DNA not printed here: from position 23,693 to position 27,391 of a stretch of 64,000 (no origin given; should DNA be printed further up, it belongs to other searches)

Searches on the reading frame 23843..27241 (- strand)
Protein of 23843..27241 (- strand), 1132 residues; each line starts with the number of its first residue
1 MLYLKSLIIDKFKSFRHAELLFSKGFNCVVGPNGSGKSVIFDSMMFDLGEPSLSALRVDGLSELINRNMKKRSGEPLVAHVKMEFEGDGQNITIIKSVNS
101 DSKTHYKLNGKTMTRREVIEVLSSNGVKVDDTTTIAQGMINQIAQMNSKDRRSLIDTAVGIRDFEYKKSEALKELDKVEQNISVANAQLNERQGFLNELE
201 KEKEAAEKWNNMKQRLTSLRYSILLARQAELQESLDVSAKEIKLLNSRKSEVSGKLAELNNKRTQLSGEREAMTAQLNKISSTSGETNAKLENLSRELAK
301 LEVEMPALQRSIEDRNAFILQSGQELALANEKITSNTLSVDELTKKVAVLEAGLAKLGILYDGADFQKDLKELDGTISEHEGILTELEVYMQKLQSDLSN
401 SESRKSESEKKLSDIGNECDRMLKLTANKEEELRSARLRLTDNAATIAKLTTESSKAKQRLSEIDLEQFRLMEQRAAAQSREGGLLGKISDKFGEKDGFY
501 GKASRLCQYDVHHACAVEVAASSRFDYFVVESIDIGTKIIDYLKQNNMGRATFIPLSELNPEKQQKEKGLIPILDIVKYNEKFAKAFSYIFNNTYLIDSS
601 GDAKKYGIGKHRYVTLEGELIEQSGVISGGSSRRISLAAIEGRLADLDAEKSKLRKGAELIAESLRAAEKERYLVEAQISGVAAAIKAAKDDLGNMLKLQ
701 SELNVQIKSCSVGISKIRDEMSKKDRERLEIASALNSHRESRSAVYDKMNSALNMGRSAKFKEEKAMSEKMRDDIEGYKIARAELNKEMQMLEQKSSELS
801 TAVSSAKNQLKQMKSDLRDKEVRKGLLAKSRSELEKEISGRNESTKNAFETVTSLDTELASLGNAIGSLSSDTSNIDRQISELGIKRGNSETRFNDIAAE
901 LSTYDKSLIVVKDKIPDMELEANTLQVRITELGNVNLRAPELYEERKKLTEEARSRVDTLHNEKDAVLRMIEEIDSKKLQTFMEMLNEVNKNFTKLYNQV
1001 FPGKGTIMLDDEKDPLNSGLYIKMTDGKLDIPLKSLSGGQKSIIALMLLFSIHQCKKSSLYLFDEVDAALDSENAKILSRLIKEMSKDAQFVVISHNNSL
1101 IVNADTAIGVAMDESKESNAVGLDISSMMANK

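Call 54: search_protein_families(library=pfam, proteins=[window:23843-27241:-], max_evalue=1)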
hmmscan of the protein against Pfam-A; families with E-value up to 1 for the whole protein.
window:23843-27241:- (1132 aa): 11 families
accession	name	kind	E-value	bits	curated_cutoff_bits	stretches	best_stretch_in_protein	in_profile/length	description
PF02463.25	SMC_N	-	4.3e-58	196.8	40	1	3-1118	1-219/220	RecF/RecN/SMC N terminal domain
PF06470.18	SMC_hinge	-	2e-23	83.4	22.5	1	497-605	2-114/116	SMC proteins Flexible Hinge Domain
PF13304.12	AAA_21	-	1.7e-14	55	27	2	984-1101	220-303/304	AAA domain, putative AbiEii toxin, Type IV TA system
PF13175.12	AAA_15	-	8e-08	32.7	32.1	2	3-385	2-266/374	AAA ATPase domain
PF13476.12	AAA_23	-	8.6e-08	33.5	27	1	6-219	1-196/201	AAA domain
PF08614.16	ATG16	-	1.3e-05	26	33.7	3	757-862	57-163/200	Autophagy protein 16 (ATG16)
PF11488.14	Lge1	-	0.0058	17.2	25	1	263-313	6-54/71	Transcriptional regulatory protein LGE1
PF13555.12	AAA_29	-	0.0059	16.8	27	1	14-45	11-43/61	P-loop containing region of AAA domain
PF00270.35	DEAD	-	0.065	13.4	26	0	1053-1095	113-157/167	DEAD/DEAH box helicase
PF00509.23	Hemagglutinin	-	0.27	10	31.8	1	270-347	370-450/550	Haemagglutinin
PF13401.12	AAA_22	-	0.39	11.5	27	0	23-43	4-24/130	AAA domain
